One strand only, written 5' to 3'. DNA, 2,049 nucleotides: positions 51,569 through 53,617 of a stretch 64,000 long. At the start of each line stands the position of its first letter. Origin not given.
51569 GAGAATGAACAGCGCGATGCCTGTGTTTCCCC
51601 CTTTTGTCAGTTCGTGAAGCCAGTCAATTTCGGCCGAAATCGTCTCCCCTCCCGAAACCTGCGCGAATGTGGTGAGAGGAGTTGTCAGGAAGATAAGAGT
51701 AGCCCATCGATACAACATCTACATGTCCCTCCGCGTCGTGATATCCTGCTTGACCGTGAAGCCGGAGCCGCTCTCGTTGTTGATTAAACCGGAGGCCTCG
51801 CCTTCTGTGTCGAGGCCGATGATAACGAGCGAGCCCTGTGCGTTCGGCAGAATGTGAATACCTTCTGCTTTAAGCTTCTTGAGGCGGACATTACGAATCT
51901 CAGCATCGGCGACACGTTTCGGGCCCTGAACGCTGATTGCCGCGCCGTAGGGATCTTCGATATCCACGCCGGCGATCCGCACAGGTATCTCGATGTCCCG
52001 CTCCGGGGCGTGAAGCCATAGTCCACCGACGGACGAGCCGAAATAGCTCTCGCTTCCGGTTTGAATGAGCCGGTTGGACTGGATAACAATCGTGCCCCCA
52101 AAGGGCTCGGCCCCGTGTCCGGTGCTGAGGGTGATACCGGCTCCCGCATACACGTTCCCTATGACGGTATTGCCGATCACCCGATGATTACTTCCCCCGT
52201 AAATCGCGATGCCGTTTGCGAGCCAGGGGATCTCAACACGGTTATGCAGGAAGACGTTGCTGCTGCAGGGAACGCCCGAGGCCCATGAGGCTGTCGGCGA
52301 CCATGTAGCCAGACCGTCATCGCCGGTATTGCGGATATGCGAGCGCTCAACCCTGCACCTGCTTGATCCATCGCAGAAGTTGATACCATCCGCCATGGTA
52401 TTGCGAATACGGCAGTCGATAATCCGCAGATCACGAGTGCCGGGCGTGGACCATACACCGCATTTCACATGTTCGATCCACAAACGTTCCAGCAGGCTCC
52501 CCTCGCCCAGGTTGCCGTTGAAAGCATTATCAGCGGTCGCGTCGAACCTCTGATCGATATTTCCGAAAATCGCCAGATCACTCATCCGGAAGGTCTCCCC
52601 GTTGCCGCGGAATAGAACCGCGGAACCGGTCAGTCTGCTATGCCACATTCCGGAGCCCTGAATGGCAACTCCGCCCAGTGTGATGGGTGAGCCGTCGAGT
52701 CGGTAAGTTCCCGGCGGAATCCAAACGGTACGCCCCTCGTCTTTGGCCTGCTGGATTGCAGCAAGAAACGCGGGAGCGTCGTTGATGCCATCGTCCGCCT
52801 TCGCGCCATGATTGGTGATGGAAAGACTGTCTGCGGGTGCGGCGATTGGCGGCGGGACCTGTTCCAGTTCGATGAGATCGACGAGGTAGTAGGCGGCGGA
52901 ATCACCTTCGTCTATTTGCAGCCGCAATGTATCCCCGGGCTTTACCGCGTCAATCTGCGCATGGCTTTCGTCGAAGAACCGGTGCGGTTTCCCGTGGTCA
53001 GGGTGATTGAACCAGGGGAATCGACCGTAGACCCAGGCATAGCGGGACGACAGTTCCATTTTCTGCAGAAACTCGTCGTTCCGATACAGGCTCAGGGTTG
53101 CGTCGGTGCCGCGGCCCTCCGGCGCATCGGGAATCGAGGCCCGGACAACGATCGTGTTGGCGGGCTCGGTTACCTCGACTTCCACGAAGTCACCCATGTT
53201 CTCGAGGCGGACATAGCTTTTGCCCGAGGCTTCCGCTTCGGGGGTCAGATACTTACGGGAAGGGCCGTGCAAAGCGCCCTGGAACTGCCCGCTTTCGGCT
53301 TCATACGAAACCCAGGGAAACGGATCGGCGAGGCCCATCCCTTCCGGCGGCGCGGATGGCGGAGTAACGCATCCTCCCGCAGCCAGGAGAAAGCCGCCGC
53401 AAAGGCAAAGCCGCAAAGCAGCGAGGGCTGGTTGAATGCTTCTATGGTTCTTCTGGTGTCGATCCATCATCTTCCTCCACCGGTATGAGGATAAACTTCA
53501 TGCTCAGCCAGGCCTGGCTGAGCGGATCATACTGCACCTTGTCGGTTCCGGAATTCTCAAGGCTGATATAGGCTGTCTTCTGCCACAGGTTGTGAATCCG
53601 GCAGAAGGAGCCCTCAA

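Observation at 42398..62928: Two ~1300-aa SGNH-hydrolase paralogs with identical 8-module architecture 13 kb apart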

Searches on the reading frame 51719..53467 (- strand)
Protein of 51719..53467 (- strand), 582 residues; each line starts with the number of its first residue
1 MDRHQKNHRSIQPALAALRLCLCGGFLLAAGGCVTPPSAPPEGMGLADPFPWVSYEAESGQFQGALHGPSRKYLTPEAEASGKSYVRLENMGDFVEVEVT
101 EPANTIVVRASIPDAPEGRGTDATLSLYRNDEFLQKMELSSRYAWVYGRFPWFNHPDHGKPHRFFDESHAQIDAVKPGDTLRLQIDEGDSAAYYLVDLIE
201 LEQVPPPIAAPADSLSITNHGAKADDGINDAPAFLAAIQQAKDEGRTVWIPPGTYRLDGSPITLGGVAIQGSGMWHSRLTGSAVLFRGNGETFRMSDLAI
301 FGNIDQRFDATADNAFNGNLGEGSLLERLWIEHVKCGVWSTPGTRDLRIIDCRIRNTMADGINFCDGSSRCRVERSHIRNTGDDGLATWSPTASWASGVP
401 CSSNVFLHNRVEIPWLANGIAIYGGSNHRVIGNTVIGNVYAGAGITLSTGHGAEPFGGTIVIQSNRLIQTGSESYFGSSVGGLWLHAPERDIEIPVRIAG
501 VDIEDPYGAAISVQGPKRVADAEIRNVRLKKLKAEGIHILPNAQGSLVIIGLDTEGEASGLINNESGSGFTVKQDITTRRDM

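Call 10: search_protein_families(library=pfam, proteins=[window:51719-53467:-], max_evalue=0.001)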
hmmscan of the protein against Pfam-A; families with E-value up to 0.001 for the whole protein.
window:51719-53467:- (582 aa): 4 families
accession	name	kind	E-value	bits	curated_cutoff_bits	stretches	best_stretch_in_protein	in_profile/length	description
PF22815.2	CatAgl_D1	-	2.9e-39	135.1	27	1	50-204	2-159/159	Alpha-1,3-glucanase catalytic domain D1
PF22816.2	CatAgl_D2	-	3.7e-22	79.2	27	1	243-534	21-329/389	Alpha-1,3-glucanase catalytic domain D2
PF13229.12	Beta_helix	-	2.4e-11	43.9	25.9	1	343-450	54-147/158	Right handed beta helix region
PF12708.12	Pect-lyase_RHGA_epim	-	2e-10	41.3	27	1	216-397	3-173/213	Rhamnogalacturonase A/epimerase, pectate lyase-like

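Call 80: search_solved_structures(query=window:51719-53467:-, max_evalue=0.00001)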
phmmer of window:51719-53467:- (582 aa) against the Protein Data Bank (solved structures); distinct sequences matched with E-value up to 0.00001: 6.
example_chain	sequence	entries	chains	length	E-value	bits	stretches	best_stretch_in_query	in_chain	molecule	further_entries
7c7d_A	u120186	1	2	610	1e-66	229.1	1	20-529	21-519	alpha-1,3-glucanase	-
5zru_A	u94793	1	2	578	2.7e-64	221.1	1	67-511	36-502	Alpha-1,3-glucanase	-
6k0m_A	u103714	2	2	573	3.7e-38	134.8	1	43-543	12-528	Alpha-1,3-glucanase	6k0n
6k0s_A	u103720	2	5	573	4.7e-37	131.1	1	43-543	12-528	Alpha-1,3-glucanase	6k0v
6k0q_A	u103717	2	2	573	4.7e-37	131.1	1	43-543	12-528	Alpha-1,3-glucanase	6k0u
6k0p_A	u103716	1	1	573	4.7e-37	131.1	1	43-543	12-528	Alpha-1,3-glucanase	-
